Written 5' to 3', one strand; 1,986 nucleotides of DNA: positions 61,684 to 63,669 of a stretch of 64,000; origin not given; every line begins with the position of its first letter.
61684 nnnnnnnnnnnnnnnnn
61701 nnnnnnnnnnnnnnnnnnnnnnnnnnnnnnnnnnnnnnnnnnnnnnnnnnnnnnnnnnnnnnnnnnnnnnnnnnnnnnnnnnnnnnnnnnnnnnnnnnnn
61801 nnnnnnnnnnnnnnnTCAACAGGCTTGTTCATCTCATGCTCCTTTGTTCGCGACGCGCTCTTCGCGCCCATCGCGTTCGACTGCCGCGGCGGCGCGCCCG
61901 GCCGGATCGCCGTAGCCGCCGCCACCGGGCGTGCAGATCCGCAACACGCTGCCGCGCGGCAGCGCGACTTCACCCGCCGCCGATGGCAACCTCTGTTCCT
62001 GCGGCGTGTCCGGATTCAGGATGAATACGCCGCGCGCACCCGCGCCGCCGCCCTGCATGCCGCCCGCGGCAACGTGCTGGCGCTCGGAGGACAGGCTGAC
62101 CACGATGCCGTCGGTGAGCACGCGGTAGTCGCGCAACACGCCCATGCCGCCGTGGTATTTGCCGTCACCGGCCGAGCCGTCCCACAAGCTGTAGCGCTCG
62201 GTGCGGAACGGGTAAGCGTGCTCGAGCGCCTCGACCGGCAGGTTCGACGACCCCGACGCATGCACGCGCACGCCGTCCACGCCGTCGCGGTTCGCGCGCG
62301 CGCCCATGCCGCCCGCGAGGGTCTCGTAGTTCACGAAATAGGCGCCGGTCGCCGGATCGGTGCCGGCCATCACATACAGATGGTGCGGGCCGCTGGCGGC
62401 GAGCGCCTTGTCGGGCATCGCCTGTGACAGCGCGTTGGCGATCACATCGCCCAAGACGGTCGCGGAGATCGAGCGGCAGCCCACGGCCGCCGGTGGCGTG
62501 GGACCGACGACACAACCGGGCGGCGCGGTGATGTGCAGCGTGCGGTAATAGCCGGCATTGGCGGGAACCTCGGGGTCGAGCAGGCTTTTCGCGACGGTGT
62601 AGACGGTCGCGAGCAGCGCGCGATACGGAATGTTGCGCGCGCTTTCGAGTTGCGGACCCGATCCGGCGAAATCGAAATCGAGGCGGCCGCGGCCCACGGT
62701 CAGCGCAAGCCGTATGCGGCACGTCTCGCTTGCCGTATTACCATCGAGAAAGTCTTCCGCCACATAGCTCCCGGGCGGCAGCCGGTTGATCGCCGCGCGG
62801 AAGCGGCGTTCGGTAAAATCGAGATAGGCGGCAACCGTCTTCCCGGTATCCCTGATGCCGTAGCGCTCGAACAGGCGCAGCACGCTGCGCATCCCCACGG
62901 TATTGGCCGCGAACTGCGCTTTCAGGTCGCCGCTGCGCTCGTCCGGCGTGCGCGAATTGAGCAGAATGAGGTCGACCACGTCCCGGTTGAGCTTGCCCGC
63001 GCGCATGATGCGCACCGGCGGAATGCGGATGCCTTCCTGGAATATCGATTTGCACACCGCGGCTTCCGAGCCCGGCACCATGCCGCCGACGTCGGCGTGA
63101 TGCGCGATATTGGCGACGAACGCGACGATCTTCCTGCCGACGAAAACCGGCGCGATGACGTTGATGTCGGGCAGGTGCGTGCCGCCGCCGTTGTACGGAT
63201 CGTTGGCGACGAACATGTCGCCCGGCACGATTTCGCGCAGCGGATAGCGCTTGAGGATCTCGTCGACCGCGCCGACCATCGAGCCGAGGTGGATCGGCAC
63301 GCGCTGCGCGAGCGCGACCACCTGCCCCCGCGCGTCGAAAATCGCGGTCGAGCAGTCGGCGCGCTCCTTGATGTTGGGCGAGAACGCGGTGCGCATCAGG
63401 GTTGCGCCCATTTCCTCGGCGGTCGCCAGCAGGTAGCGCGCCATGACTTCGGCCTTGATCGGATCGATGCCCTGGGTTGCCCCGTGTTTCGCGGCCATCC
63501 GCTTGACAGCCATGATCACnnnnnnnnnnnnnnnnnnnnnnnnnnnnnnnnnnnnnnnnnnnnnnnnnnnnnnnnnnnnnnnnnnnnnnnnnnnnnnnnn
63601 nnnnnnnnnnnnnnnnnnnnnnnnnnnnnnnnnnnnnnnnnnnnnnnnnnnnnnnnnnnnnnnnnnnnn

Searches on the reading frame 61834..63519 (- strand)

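Call 27: search_protein_families(library=ncbifam, max_evalue=0.00001, proteins=[window:61834-63519:-])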
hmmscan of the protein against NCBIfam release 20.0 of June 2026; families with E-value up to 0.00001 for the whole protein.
window:61834-63519:- (561 aa): 2 families
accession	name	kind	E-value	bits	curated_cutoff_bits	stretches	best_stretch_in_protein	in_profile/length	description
NF050157.1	CapLactmsBetCapB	equivalog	2.4e-75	254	1000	1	18-561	1-551/577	caprolactamase subunit beta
NF042976.1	AcphenoCarb_ApcD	equivalog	1.4e-34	119.4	1500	1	51-462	61-484/685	acetophenone carboxylase subunit delta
